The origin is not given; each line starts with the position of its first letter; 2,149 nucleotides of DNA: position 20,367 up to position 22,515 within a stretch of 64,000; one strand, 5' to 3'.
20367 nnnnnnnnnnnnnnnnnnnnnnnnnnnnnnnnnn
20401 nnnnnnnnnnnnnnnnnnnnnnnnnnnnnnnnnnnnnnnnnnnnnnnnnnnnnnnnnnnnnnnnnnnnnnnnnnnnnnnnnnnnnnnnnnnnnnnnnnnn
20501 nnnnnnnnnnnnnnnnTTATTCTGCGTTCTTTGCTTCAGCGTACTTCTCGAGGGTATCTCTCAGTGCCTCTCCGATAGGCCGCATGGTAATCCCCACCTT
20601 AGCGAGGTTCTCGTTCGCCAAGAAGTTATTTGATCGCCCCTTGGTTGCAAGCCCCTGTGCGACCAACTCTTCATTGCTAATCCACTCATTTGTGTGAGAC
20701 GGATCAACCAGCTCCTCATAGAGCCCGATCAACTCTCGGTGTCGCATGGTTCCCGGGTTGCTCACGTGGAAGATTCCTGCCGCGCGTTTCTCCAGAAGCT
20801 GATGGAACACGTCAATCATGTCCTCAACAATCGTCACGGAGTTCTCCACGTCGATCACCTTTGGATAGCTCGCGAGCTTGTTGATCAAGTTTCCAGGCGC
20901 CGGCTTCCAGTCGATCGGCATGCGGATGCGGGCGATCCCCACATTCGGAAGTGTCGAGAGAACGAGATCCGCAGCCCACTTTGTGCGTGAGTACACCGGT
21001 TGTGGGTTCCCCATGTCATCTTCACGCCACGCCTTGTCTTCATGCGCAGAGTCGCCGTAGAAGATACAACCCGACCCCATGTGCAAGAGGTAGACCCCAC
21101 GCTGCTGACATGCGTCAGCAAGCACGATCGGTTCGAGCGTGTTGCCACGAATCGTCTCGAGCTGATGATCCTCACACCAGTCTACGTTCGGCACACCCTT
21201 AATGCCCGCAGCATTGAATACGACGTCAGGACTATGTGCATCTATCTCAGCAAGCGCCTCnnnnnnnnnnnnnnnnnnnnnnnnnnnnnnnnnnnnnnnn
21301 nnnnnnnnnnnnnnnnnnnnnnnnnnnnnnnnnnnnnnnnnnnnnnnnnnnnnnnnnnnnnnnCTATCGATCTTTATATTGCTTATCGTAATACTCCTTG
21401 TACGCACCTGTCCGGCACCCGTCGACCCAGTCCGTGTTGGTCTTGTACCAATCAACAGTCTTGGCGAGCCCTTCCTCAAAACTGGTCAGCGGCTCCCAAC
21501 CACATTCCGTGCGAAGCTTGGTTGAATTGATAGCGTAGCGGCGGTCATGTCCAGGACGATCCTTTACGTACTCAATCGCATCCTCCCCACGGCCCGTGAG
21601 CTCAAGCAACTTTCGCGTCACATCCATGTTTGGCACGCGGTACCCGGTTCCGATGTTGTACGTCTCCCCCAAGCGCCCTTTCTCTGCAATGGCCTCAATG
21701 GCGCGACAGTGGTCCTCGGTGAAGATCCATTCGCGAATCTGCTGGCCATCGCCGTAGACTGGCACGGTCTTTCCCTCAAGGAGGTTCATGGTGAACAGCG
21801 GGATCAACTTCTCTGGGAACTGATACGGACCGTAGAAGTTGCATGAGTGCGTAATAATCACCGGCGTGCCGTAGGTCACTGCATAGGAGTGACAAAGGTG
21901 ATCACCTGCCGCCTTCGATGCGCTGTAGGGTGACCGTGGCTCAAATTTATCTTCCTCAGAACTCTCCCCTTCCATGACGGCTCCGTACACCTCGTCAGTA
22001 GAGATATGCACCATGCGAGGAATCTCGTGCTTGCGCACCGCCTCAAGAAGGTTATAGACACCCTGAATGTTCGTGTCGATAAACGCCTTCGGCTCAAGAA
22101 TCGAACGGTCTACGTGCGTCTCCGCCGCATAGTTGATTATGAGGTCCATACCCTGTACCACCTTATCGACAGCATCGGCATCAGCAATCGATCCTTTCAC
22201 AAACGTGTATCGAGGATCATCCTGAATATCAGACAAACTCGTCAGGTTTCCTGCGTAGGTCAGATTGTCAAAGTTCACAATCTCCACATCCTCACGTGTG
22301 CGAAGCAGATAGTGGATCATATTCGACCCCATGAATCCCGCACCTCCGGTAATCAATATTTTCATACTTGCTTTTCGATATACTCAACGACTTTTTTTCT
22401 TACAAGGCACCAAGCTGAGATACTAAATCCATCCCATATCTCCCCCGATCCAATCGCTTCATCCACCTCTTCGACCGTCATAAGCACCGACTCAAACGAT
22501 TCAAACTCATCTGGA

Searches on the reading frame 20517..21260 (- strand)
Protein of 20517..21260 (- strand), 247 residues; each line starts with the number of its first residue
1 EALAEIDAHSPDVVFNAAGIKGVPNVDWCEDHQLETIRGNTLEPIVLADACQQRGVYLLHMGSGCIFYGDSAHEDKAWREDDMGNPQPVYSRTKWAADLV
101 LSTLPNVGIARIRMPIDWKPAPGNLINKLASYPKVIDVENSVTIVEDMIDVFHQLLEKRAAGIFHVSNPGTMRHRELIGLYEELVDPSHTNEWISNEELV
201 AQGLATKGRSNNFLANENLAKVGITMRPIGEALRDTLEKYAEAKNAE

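Call 6: search_protein_families(library=pfam, proteins=[window:20517-21260:-], max_evalue=0.1)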
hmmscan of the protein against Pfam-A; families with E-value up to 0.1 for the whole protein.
window:20517-21260:- (247 aa): 3 families
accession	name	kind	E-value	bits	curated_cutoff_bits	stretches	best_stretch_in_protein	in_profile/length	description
PF04321.23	RmlD_sub_bind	-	1.3e-17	64.2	27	1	6-176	47-222/287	RmlD substrate binding domain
PF01370.27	Epimerase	-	2.1e-10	40.9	20.9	1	6-101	60-153/240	NAD dependent epimerase/dehydratase family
PF02719.21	Polysacc_synt_2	-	0.0051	16.5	20.2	1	6-56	73-120/293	Polysaccharide biosynthesis protein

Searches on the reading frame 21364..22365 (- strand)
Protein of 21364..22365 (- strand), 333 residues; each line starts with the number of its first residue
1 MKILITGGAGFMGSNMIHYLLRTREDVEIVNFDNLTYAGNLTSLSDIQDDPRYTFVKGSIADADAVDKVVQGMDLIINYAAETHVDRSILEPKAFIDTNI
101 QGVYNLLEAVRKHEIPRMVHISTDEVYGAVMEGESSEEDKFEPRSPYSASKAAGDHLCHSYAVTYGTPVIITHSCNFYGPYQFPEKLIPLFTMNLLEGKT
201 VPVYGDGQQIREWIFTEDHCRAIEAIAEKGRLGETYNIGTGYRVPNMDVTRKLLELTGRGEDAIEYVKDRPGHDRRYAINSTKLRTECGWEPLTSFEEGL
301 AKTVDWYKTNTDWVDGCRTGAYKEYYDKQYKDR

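Call 6: search_protein_families(library=pfam, proteins=[window:21364-22365:-], max_evalue=0.1)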
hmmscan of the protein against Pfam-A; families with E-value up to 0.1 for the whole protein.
window:21364-22365:- (333 aa): 10 families
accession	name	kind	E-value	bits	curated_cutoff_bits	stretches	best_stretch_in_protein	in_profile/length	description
PF16363.11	GDP_Man_Dehyd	-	2.7e-77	260.9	27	1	4-303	1-332/332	GDP-mannose 4,6 dehydratase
PF01370.27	Epimerase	-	1.5e-66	224.7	20.9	1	3-239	1-240/240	NAD dependent epimerase/dehydratase family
PF01073.25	3Beta_HSD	-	5.4e-20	72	22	1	4-217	1-219/280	3-beta hydroxysteroid dehydrogenase/isomerase family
PF02719.21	Polysacc_synt_2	-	2.8e-18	66.6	20.2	1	3-272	1-266/293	Polysaccharide biosynthesis protein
PF04321.23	RmlD_sub_bind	-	1.8e-17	63.8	27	1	1-160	1-138/287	RmlD substrate binding domain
PF07993.18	NAD_binding_4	-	5.7e-13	49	20.1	2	64-172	80-202/258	Male sterility protein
PF13460.12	NAD_binding_10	-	7.7e-09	36.1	27.2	1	7-159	1-133/184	NAD(P)H-binding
PF00106.31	adh_short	-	2.8e-06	27.4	26.6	1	3-167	3-169/195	short chain dehydrogenase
PF05368.20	NmrA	-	0.0063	16.6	27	1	2-98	4-82/298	NmrA-like family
PF03435.24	Sacchrp_dh_NADP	-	0.019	15.8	25.1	1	4-83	2-79/129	Saccharopine dehydrogenase NADP binding domain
